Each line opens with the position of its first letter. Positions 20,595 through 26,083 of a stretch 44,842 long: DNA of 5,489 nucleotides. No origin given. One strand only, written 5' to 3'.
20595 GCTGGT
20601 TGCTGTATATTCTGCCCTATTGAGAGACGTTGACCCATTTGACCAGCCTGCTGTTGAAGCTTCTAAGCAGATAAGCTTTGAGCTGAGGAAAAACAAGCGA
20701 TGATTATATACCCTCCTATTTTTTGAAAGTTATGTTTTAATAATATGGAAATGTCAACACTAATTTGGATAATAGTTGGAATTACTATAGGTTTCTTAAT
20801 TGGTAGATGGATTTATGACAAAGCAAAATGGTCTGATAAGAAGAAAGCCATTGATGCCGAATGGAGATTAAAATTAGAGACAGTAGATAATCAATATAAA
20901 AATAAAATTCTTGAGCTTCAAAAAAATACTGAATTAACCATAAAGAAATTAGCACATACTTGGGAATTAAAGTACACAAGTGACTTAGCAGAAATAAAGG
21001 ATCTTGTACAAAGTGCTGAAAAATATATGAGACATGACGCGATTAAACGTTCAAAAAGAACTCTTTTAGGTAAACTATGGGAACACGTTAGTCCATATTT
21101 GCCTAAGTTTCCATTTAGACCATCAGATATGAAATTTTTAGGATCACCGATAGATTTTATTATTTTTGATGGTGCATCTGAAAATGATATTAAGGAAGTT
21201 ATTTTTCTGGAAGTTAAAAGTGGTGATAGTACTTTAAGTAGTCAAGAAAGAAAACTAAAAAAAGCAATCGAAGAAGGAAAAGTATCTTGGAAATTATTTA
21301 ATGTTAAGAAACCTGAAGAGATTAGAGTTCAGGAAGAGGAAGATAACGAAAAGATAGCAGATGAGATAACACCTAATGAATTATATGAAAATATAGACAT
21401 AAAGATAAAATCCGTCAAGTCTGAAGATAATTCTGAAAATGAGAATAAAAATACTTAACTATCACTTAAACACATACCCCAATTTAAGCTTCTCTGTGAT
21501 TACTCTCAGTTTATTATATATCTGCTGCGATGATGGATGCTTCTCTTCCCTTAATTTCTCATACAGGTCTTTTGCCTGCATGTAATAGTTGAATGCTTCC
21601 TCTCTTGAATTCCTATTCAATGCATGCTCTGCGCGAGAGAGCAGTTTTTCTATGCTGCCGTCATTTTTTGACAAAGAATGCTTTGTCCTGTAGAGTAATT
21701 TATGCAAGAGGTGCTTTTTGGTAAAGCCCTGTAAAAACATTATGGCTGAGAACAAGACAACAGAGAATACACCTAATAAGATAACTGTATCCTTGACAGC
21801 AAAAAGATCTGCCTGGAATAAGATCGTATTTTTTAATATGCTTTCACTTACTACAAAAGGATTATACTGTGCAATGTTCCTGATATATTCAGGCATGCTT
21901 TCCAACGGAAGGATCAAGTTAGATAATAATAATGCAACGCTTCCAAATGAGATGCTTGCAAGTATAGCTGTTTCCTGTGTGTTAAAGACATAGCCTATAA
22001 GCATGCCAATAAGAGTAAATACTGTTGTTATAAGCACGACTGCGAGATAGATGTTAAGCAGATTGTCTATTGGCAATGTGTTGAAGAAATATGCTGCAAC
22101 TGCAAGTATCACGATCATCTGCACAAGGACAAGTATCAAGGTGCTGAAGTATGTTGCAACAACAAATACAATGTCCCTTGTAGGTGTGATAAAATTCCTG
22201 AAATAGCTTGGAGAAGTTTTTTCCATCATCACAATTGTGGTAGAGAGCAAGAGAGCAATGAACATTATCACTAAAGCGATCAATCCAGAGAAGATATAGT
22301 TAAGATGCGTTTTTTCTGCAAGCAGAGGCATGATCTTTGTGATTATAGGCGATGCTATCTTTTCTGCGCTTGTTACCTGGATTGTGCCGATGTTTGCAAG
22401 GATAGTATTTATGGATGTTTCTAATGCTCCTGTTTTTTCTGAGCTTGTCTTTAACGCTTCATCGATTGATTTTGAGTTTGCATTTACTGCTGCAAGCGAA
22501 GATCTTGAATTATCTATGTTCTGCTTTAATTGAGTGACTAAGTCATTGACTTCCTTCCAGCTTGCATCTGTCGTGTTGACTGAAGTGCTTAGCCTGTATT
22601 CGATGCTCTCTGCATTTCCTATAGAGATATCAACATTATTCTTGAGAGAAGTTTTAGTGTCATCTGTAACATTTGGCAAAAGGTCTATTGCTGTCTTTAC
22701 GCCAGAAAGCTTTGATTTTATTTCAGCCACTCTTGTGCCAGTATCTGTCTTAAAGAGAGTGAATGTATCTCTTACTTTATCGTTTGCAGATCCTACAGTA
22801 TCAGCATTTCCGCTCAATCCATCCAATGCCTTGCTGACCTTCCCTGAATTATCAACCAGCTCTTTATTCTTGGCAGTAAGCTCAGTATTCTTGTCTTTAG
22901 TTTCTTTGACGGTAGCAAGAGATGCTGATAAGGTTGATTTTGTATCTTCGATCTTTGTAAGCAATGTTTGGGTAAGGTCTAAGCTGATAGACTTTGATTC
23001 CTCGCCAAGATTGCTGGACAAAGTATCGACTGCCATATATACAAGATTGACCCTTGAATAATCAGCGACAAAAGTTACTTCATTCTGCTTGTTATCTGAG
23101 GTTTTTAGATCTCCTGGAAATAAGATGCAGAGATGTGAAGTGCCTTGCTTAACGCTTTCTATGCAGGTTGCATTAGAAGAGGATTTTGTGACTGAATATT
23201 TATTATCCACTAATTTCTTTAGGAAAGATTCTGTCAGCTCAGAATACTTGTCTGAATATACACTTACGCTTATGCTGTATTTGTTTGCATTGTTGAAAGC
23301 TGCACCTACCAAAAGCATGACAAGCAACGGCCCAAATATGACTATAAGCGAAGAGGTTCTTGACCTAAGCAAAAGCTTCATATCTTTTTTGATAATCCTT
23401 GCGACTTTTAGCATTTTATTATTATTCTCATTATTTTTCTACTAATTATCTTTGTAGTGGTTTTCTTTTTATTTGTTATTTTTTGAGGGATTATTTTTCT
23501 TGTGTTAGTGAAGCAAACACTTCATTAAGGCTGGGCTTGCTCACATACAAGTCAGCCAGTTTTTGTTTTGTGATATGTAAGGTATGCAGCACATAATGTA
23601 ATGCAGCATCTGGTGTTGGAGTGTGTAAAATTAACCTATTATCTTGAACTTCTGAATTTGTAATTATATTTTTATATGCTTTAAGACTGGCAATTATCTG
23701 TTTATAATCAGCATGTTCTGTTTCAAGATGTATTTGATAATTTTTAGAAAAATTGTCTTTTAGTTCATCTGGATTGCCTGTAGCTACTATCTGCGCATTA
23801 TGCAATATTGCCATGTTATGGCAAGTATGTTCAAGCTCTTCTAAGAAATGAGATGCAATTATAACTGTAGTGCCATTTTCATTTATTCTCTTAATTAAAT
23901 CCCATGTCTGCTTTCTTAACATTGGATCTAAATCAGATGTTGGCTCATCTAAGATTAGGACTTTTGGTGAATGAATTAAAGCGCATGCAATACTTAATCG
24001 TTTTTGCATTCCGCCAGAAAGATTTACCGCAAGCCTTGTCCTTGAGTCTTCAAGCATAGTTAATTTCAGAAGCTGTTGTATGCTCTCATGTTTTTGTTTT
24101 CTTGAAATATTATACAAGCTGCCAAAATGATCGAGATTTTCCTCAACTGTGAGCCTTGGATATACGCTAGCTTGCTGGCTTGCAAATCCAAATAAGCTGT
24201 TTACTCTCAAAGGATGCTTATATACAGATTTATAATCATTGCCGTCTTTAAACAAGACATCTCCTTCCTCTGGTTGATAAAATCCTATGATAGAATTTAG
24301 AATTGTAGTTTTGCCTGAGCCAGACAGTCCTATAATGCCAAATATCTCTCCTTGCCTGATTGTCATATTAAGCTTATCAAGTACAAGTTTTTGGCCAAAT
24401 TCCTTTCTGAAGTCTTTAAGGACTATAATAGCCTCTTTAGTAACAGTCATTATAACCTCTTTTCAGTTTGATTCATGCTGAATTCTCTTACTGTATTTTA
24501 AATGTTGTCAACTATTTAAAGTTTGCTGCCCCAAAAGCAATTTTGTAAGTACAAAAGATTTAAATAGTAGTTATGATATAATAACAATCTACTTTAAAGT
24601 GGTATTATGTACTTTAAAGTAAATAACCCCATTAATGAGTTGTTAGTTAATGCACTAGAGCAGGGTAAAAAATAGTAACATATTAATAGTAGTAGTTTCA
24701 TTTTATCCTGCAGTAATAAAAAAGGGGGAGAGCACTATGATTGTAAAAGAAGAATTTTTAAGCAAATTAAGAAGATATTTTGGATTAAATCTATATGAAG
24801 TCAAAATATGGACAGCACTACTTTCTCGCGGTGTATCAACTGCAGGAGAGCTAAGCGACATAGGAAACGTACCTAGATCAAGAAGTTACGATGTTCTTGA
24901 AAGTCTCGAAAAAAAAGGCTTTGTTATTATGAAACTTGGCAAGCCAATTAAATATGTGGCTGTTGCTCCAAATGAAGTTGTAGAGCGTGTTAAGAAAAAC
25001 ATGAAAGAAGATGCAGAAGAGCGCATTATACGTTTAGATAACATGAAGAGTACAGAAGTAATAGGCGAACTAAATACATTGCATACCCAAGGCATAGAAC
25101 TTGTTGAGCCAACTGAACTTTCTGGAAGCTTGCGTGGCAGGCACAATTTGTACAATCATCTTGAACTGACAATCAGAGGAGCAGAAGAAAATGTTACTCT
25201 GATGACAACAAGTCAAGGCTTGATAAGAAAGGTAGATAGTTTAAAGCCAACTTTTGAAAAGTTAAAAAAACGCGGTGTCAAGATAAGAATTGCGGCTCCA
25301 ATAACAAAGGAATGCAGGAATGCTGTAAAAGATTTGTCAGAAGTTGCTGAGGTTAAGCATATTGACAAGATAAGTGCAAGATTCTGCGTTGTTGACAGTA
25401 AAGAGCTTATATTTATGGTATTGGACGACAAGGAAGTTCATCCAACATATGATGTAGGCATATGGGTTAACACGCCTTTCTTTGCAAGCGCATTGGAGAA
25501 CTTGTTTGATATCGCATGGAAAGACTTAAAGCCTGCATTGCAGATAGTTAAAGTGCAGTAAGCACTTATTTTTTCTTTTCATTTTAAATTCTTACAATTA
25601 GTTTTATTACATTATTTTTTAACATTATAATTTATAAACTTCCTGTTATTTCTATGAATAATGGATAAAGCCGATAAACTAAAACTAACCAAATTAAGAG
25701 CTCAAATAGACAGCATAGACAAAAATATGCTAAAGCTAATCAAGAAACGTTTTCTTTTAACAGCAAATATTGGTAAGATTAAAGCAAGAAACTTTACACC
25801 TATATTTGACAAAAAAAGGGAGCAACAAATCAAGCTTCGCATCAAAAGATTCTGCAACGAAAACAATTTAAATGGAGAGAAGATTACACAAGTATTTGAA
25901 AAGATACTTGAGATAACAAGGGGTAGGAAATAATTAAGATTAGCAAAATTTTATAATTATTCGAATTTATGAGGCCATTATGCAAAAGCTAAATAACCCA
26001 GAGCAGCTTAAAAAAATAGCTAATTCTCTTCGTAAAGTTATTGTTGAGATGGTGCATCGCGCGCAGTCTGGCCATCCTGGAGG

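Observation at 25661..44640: Complete bacterial-style chorismate pathway packed on one strand of an archaeal chromosome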

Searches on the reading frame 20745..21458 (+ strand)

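Call 6: search_protein_families(library=pfam, proteins=[window:20745-21458:+])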
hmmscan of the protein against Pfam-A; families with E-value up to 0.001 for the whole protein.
window:20745-21458:+ (237 aa): 1 family
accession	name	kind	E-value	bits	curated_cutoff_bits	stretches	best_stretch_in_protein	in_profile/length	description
PF10107.15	Endonuc_Holl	-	1.3e-36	126.3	23.8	1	46-186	26-158/159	Endonuclease related to archaeal Holliday junction resolvase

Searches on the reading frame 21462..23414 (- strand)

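Call 6: search_protein_families(library=pfam, proteins=[window:21462-23414:-])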
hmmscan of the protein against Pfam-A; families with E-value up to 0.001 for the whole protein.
window:21462-23414:- (650 aa): 3 families
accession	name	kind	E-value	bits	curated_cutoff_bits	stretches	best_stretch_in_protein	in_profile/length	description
PF12698.13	ABC2_membrane_3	-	2.2e-25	90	31.6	1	293-558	67-345/347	ABC-2 family transporter protein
PF01061.29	ABC2_membrane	-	6e-15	55.8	26.9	1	372-523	50-202/211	ABC-2 type transporter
PF07889.17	DUF1664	-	0.00014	22.4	34.6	0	129-203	43-116/124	Protein of unknown function (DUF1664)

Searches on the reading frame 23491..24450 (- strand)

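Call 6: search_protein_families(library=pfam, proteins=[window:23491-24450:-])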
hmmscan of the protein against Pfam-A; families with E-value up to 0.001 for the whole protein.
window:23491-24450:- (319 aa): 4 families
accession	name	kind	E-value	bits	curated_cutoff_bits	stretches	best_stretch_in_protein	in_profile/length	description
PF00005.33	ABC_tran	-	1.1e-33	117.1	25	1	24-172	1-137/137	ABC transporter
PF13304.12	AAA_21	-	1.5e-08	35.5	27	1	134-201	228-298/304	AAA domain, putative AbiEii toxin, Type IV TA system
PF13732.12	DrrA1-3_C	-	5.5e-07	30.6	27.4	1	225-314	1-79/81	ATP-binding protein DrrA1-3-like, C-terminal domain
PF02463.25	SMC_N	-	6.1e-06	26.3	40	1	35-217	25-213/220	RecF/RecN/SMC N terminal domain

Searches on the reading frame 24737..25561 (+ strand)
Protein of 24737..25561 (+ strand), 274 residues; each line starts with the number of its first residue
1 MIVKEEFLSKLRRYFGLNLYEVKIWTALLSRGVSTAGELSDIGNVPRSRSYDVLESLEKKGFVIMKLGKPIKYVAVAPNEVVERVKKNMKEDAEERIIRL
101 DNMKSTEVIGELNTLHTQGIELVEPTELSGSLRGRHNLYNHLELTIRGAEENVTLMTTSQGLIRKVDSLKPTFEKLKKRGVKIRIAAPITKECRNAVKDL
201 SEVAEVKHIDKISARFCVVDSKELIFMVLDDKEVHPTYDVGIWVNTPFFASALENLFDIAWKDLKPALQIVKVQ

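Call 6: search_protein_families(library=pfam, proteins=[window:24737-25561:+])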
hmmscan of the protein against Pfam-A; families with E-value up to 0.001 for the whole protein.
window:24737-25561:+ (274 aa): 2 families
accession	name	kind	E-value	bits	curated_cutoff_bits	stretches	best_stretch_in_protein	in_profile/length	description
PF01978.25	TrmB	-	4.3e-19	68.6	25.6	1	14-78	3-67/68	Sugar-specific transcriptional regulator TrmB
PF11495.14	Regulator_TrmB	-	0.00054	19.7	22.2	1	133-237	6-105/233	Archaeal transcriptional regulator TrmB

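Call 25: find_related_loci(query=window:24737-25561:+, collection=metagenome_contigs, flank=10000)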
Query window:24737-25561:+ (274 aa) in metagenome_contigs; peptide patterns used: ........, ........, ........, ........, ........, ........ (x = any residue, [..] = any of these).
600 stretches matched a pattern (row limit reached: there are more); 546 encode a relative of the query (tblastn E <= 1e-3); the best 80 are kept; 80 distinct loci.
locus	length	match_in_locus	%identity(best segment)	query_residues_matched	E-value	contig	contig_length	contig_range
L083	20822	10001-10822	95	1-274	6e-177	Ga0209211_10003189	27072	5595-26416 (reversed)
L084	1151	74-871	80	1-266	6e-164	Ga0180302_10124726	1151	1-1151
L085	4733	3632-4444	80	1-272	5e-151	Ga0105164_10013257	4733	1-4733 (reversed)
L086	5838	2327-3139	79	1-272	5e-149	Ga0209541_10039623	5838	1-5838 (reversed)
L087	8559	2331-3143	79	1-272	6e-148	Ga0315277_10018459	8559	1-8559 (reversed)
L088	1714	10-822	79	1-272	4e-160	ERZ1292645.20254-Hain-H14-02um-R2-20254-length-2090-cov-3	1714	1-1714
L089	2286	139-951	79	1-272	1e-157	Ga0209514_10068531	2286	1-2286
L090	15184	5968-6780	78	1-272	1e-147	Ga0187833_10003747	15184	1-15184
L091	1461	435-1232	81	1-267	5e-161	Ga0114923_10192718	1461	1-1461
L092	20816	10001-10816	79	1-272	2e-147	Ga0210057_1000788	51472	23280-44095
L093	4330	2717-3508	80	1-265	2e-150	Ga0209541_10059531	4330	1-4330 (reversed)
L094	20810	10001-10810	79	1-271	7e-147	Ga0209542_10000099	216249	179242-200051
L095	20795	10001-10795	79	1-266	7e-147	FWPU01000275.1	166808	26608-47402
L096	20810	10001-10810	79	1-271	7e-147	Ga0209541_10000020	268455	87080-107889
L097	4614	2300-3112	78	1-272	3e-149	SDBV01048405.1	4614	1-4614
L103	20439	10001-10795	80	1-266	9e-147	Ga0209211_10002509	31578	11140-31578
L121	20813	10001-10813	79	1-272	6e-145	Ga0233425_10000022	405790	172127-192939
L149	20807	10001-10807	77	1-270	7e-143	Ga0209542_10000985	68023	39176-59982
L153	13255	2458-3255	77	1-267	2e-142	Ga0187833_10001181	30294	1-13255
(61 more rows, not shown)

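Call 31: search_protein_families(library=pfam, proteins=[L103:16463-17749:+, L103:17751-18905:+, L103:18915-19760:+, L153:4499-5110:+, L153:7614-8897:+, L153:8894-9745:+, L153:9742-10551:+, L153:10548-12071:+, L121:13147-13797:+, L121:13904-15040:+], max_evalue=0.0001)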
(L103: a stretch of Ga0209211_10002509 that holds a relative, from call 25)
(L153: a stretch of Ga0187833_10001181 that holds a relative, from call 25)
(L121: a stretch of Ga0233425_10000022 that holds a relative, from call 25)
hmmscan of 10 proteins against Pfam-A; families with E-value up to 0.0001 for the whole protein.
L103:16463-17749:+ (428 aa): 1 family
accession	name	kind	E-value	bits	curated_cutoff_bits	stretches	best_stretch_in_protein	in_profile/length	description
PF00275.25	EPSP_synthase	-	2.5e-119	399.2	22.8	1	7-414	3-415/417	EPSP synthase (3-phosphoshikimate 1-carboxyvinyltransferase)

L103:17751-18905:+ (384 aa): 1 family
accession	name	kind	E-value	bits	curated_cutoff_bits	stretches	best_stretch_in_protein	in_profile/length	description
PF01264.26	Chorismate_synt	-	1.4e-114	382.6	27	1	10-360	1-324/327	Chorismate synthase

L103:18915-19760:+ (281 aa): 3 families
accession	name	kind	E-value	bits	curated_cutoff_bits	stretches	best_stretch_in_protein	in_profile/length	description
PF02153.23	PDH_N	-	2.3e-23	82.9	26.5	1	43-143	41-152/154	Prephenate dehydrogenase, nucleotide-binding domain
PF20463.3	PDH_C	-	6.6e-20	71.8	22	1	147-250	1-101/102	Prephenate dehydrogenase, dimerization domain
PF03446.21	NAD_binding_2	-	2.4e-05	24.9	21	1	36-144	44-157/161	NAD binding domain of 6-phosphogluconate dehydrogenase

L153:4499-5110:+ (203 aa): 1 family
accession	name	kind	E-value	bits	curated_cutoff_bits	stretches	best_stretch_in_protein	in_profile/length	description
PF00300.27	His_Phos_1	-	8.9e-59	198.9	21.7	1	5-195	1-193/194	Histidine phosphatase superfamily (branch 1)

L153:7614-8897:+ (427 aa): 1 family
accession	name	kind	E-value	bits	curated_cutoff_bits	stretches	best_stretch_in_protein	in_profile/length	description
PF00275.25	EPSP_synthase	-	5.4e-114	381.6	22.8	1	6-414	2-416/417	EPSP synthase (3-phosphoshikimate 1-carboxyvinyltransferase)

L153:8894-9745:+ (283 aa): 4 families
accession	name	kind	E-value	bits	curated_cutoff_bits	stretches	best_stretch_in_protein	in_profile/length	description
PF20463.3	PDH_C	-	2e-19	70.2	22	1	151-252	4-102/102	Prephenate dehydrogenase, dimerization domain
PF02153.23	PDH_N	-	5.2e-19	68.7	26.5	1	45-142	42-150/154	Prephenate dehydrogenase, nucleotide-binding domain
PF03807.23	F420_oxidored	-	1.1e-06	29.6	21.6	0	6-79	1-89/94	NADP oxidoreductase coenzyme F420-dependent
PF03446.21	NAD_binding_2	-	8.6e-05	23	21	0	6-94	1-105/161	NAD binding domain of 6-phosphogluconate dehydrogenase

L153:9742-10551:+ (269 aa): 2 families
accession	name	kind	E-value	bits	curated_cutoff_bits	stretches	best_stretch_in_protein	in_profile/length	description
PF00800.23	PDT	-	6.5e-55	186.2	25.2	1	3-178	1-179/181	Prephenate dehydratase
PF01842.31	ACT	-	1.2e-12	47.7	27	1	196-251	8-62/66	ACT domain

L153:10548-12071:+ (507 aa): 2 families
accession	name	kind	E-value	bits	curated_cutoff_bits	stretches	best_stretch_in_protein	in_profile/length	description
PF01409.25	tRNA-synt_2d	-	3.2e-77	259.8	19.8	1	231-502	2-244/246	tRNA synthetases class II core domain (F)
PF00152.25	tRNA-synt_2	-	7.1e-06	25.7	25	0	366-391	93-118/308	tRNA synthetases class II (D, K and N)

L121:13147-13797:+ (216 aa): 1 family
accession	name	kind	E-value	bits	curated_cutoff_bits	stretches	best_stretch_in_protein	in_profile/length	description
PF00923.25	TAL_FSA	-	1e-61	209.3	27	1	3-213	1-282/285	Transaldolase/Fructose-6-phosphate aldolase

L121:13904-15040:+ (378 aa): 5 families
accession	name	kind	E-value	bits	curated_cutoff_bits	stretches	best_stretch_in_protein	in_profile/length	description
PF16897.10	MMR_HSR1_Xtn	-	1.1e-32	112.6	35.2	1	196-301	1-105/106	C-terminal region of MMR_HSR1 domain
PF01926.29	MMR_HSR1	-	9.5e-23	80.9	21.9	1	78-189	2-109/113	50S ribosome-binding GTPase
PF02421.24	FeoB_N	-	1.5e-12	47.8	27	1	77-179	2-105/156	Ferrous iron transport protein B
PF02824.27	TGS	-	6.8e-11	42.5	22.2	1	303-376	1-59/60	TGS domain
PF03193.22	RsgA_GTPase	-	3.3e-05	24.2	30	0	71-98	102-129/174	RsgA GTPase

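Call 44: search_solved_structures(query=L103:16463-17749:+, max_evalue=1e-20)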
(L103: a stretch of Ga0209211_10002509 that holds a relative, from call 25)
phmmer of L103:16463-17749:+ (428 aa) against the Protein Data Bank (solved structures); distinct sequences matched with E-value up to 1e-20: 46.
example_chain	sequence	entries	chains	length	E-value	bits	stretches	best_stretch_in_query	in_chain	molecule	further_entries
5xwb_A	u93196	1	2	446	1.8e-66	227.9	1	10-416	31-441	3-phosphoshikimate 1-carboxyvinyltransferase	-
7tm4_A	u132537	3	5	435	9e-62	212.5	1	10-417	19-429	3-phosphoshikimate 1-carboxyvinyltransferase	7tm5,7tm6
2qfq_A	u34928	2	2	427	2.7e-61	210.9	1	10-417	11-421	3-phosphoshikimate 1-carboxyvinyltransferase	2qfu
2qfs_A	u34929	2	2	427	6.1e-61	209.7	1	10-417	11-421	3-phosphoshikimate 1-carboxyvinyltransferase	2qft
1eps_A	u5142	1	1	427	1.1e-60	208.9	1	10-417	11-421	5-ENOL-PYRUVYL-3-PHOSPHATE SYNTHASE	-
1g6s_A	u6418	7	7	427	1.1e-60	208.9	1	10-417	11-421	EPSP SYNTHASE | 3-phosphoshikimate 1-carboxyvinyltransferase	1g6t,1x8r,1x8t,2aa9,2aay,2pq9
1mi4_A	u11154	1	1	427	2.1e-60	207.9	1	10-417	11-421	5-enolpyruvylshikimate-3-phosphate synthase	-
3fk0_A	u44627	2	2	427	3.2e-60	207.3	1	10-417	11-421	3-phosphoshikimate 1-carboxyvinyltransferase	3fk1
3fjx_A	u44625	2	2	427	5.9e-60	206.5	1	10-417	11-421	3-phosphoshikimate 1-carboxyvinyltransferase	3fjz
1q36_A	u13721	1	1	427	1.4e-59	205.2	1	10-417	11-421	3-phosphoshikimate 1-carboxyvinyltransferase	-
9war_A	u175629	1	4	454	2.3e-59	204.5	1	5-418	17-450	5-enolpyruvylshikimate-3-phosphate synthase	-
7pxy_A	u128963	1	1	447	3.1e-59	204.1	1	4-418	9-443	3-phosphoshikimate 1-carboxyvinyltransferase, chloroplastic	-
3nvs_A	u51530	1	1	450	1.1e-57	199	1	8-417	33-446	3-phosphoshikimate 1-carboxyvinyltransferase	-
8umj_A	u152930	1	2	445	5e-57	196.8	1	4-418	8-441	3-phosphoshikimate 1-carboxyvinyltransferase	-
8umn_A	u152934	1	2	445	1.2e-56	195.5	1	4-418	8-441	3-phosphoshikimate 1-carboxyvinyltransferase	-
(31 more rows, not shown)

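Call 81: search_protein_families(library=pfam, proteins=[L149:17187-17642:+], max_evalue=0.01)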
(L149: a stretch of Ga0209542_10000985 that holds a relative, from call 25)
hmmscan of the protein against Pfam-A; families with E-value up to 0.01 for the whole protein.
L149:17187-17642:+ (151 aa): 5 families
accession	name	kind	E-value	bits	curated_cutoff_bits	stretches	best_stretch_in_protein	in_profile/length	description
PF13673.13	Acetyltransf_10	-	9.5e-16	58.4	23.6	1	46-143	30-126/128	Acetyltransferase (GNAT) domain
PF00583.31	Acetyltransf_1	-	7.4e-12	46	20.7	1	42-124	28-116/116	Acetyltransferase (GNAT) family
PF13508.13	Acetyltransf_7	-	4.7e-11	43.4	27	1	49-126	4-84/84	Acetyltransferase (GNAT) domain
PF13527.13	Acetyltransf_9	-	0.0003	21.2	25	1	14-125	7-125/127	Acetyltransferase (GNAT) domain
PF23209.2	IDM1_C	-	0.0093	16.5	33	0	41-126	26-114/140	Increased DNA methylation 1, C-terminal domain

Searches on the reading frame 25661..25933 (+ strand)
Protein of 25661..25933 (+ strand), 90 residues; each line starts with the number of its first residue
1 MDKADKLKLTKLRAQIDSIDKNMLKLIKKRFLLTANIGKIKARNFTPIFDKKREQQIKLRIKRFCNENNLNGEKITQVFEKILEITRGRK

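Call 3: search_protein_families(library=pfam, proteins=[window:25661-25933:+])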
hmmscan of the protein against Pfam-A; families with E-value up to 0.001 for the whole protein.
window:25661-25933:+ (90 aa): 1 family
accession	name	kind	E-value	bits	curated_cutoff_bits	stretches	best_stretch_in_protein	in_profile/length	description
PF01817.26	CM_2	-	6.2e-20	71.6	27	1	12-87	1-76/80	Chorismate mutase type II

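Call 18: search_protein_families(library=ncbifam, proteins=[window:25661-25933:+], max_evalue=0.00001)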
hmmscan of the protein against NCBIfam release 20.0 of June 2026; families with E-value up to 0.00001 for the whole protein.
window:25661-25933:+ (90 aa): 17 families
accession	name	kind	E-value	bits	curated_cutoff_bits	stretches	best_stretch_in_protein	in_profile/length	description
TIGR01791.2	CM_archaeal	equivalog_domain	5.7e-19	67.9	66.95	1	9-86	1-78/83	chorismate mutase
NF004925.0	PRK06285.1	equivalog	1.9e-17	63.2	77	1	4-84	4-84/99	chorismate mutase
TIGR01805.1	CM_mono_grmpos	equivalog_domain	3.9e-14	52.7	71.2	1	9-87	1-78/81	chorismate mutase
NF008400.0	PRK11199.1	equivalog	6.6e-13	48.3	273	1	8-83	4-79/374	bifunctional chorismate mutase/prephenate dehydrogenase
TIGR01808.1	CM_M_hiGC-arch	equivalog_domain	2.4e-12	46.8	52.15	1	9-88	2-74/74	chorismate mutase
TIGR01797.1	CM_P_1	equivalog_domain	3.3e-12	46.4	73.7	1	9-84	1-76/83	chorismate mutase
NF006691.0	PRK09239.1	equivalog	6e-12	45.6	120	1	6-79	9-82/108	chorismate mutase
TIGR01807.1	CM_P2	equivalog_domain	6.6e-12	45.6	69.55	1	9-83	1-76/76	chorismate mutase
TIGR01799.1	CM_T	equivalog_domain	3.7e-11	43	95.9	1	9-59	1-51/83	chorismate mutase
NF009239.0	PRK12595.1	equivalog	2.7e-10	39.8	279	1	8-84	5-80/360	bifunctional 3-deoxy-7-phosphoheptulonate synthase/chorismate mutase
TIGR01795.1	CM_mono_cladeE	equivalog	3e-10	40.6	107.55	1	8-74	4-70/94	chorismate mutase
NF007910.0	PRK10622.1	equivalog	4.2e-10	39.1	577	1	7-84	5-82/386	bifunctional chorismate mutase/prephenate dehydratase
TIGR01801.1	CM_A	equivalog_domain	9.2e-10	38.7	106.35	1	8-84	5-80/102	chorismate mutase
TIGR01803.1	CM-like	subfamily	6.4e-08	32.7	73.35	1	9-85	1-77/82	chorismate mutase family protein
NF005894.0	PRK07857.1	equivalog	2e-07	30.8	73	1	5-89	26-104/106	chorismate mutase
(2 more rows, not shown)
